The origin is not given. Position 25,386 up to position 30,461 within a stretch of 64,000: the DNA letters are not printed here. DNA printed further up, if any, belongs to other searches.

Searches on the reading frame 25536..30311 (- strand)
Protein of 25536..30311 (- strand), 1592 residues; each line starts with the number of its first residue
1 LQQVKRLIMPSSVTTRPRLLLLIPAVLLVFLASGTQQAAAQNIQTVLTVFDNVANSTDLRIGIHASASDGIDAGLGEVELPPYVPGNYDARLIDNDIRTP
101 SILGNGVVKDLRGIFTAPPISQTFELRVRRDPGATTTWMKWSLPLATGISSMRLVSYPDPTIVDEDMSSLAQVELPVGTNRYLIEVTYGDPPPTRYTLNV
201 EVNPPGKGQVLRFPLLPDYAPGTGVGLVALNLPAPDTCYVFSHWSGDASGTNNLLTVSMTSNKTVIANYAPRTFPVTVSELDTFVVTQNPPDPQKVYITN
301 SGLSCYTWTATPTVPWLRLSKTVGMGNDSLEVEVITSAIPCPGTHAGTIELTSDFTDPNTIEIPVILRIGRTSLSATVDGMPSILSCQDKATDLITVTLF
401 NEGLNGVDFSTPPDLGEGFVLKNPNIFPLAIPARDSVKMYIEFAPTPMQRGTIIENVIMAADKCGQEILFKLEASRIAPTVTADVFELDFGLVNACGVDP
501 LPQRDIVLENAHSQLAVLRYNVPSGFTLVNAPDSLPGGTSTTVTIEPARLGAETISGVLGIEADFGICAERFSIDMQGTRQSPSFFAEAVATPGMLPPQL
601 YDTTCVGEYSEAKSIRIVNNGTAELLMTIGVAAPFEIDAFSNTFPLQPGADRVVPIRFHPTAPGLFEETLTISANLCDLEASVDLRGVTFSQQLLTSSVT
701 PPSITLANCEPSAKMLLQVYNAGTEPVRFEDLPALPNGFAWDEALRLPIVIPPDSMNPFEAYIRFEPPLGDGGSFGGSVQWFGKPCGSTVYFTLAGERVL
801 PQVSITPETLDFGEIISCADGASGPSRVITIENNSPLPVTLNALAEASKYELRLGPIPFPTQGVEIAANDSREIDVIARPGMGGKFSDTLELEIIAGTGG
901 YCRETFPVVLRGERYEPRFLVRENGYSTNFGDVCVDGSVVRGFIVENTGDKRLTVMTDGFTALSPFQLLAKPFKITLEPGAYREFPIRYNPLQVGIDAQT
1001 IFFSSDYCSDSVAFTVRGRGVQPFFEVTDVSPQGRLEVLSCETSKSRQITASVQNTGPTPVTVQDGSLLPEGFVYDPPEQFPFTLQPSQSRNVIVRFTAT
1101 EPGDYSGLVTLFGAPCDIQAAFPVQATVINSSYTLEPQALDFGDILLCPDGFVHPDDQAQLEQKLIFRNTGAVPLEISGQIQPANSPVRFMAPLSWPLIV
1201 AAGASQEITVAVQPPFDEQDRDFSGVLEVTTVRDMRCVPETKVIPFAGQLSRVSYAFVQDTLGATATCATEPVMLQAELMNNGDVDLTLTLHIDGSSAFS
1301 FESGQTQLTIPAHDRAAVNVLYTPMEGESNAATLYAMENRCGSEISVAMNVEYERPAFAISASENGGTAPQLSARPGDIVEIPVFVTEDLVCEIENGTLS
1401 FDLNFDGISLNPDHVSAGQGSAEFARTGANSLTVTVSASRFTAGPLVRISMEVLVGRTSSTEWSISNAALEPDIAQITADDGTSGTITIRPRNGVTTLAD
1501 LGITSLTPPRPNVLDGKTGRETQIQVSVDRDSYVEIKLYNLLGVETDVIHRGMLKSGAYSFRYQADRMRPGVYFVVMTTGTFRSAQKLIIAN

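Call 67: search_protein_families(library=pfam, proteins=[window:25536-30311:-], max_evalue=0.00001)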
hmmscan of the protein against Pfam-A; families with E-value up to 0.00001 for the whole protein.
window:25536-30311:- (1592 aa): 6 families
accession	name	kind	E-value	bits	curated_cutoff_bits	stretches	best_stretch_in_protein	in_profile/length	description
PF22544.2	HYDIN_VesB_CFA65-like_Ig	-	5e-19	68.8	25.5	0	928-1018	10-99/100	HYDIN/CFA65/VesB-like, Ig-like domain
PF22073.2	Cep192_D4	-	2.1e-16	60.5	35.5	0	1276-1338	25-94/112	Cep192 domain 4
PF15780.11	ASH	-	5e-14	52.7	27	0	605-675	20-91/98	Abnormal spindle-like microcephaly-assoc'd, ASPM-SPD-2-Hydin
PF22067.2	Cep192_D3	-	5.4e-10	39.7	27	0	1278-1332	24-77/99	Cep192 domain 3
PF18998.6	Flg_new_2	-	5.5e-09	36.3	23.6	1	199-271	2-71/73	Divergent InlB B-repeat domain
PF24507.1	Ig_CFAP65_4th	-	1.2e-07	32.5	27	0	1278-1327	3-51/76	CFAP65, fourth Ig-like domain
